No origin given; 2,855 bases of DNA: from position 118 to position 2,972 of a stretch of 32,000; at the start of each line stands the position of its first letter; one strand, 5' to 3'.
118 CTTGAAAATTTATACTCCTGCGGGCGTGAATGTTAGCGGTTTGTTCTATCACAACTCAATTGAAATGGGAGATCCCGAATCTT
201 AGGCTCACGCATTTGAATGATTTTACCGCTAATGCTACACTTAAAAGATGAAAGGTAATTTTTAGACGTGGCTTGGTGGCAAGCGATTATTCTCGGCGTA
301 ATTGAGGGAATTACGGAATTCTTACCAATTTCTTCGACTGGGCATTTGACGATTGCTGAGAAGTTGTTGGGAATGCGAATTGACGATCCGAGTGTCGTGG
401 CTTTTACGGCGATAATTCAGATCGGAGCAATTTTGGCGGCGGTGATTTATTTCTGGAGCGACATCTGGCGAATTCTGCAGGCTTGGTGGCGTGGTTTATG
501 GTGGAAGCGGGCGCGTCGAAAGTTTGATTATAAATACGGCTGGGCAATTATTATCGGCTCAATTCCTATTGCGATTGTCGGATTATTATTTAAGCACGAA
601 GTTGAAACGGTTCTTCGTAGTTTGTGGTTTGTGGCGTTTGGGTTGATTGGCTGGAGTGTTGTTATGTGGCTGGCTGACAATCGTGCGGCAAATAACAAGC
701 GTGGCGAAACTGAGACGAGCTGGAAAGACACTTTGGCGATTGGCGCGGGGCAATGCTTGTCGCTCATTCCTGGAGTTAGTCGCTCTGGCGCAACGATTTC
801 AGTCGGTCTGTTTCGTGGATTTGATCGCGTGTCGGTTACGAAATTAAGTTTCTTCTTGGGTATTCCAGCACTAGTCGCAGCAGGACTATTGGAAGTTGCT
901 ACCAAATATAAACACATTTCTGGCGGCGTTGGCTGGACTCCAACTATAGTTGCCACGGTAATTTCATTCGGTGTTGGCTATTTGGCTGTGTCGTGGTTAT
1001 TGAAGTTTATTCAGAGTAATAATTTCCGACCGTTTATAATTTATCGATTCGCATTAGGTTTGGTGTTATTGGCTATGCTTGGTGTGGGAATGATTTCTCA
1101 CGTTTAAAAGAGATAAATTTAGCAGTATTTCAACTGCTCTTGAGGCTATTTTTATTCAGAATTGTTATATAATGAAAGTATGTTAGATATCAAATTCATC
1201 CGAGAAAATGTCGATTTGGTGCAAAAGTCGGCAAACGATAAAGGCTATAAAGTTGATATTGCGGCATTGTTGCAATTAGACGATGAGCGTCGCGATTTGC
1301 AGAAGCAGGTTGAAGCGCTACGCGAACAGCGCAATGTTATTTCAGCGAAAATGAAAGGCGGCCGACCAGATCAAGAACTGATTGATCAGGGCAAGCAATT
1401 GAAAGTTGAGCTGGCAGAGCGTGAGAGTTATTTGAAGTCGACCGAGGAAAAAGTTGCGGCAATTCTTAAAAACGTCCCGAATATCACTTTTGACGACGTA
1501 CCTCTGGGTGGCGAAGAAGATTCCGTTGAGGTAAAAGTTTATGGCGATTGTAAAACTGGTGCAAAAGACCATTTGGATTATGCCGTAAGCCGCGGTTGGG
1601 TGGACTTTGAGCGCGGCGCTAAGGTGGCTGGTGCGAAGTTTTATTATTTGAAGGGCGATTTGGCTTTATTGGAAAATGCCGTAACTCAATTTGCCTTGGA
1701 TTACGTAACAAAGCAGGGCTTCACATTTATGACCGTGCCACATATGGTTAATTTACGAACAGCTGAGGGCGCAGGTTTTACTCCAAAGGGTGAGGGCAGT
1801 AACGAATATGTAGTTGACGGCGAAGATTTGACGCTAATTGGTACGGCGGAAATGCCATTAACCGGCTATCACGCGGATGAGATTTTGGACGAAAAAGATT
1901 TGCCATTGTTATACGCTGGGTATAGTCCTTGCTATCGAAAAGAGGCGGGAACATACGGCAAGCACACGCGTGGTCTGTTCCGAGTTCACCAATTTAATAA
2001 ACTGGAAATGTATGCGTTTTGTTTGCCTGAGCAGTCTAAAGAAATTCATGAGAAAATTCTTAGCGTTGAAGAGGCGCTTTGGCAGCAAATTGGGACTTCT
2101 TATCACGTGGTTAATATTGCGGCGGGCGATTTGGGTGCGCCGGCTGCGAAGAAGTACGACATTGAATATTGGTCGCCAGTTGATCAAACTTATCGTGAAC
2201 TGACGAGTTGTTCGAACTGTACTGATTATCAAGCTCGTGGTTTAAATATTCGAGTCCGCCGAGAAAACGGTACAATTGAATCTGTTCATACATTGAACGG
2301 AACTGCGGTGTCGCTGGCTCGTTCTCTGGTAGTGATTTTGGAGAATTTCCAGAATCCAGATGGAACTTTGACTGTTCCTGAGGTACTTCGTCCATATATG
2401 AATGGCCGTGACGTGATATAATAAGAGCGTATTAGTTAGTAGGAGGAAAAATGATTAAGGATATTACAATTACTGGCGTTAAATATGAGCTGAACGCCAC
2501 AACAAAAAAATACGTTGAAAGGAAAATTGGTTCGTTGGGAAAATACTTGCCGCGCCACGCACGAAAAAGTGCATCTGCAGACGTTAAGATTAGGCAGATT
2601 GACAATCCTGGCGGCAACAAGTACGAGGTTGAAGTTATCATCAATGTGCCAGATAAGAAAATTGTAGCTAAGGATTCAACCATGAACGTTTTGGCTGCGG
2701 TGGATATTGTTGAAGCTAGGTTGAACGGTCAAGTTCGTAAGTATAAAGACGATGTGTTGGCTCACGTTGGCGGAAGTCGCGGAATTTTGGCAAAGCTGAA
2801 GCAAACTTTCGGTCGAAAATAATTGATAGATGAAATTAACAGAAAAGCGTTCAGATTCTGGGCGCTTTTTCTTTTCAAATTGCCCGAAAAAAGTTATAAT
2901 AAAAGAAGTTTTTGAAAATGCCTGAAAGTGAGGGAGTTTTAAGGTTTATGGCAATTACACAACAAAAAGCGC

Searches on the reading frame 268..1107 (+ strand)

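Call 68: search_protein_families(library=pfam, proteins=[window:268-1107:+], max_evalue=0.001)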
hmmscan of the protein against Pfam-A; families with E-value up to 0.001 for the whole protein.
window:268-1107:+ (279 aa): 2 families
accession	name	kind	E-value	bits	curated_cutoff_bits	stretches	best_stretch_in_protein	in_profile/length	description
PF02673.24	BacA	-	9.1e-86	288.1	33.4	1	6-266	1-257/257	Bacitracin resistance protein BacA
PF01925.25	TauE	-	3.4e-05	24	32.6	1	78-259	53-228/237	Sulfite exporter TauE/SafE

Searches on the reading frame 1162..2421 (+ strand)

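Call 68: search_protein_families(library=pfam, proteins=[window:1162-2421:+], max_evalue=0.001)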
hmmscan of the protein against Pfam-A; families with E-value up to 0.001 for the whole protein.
window:1162-2421:+ (419 aa): 2 families
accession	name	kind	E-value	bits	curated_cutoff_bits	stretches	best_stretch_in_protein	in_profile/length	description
PF00587.30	tRNA-synt_2b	-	6.4e-39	134.3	29.3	1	220-396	8-179/179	tRNA synthetase class II core domain (G, H, P, S and T)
PF02403.27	Seryl_tRNA_N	-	4.9e-22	78.7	28.2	1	7-108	1-107/108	Seryl-tRNA synthetase N-terminal domain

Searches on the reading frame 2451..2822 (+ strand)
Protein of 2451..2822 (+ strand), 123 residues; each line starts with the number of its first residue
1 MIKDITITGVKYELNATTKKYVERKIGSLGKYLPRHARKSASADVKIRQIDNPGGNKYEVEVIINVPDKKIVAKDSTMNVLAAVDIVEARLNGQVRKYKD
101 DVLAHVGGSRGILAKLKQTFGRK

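Call 68: search_protein_families(library=pfam, proteins=[window:2451-2822:+], max_evalue=0.001)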
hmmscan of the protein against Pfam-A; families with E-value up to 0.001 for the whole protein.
window:2451-2822:+ (123 aa): 1 family
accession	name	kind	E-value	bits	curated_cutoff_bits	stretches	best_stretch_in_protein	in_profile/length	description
PF02482.25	Ribosomal_S30AE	-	1.4e-13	51.8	23.7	1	5-100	1-85/88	Sigma 54 modulation protein / S30EA ribosomal protein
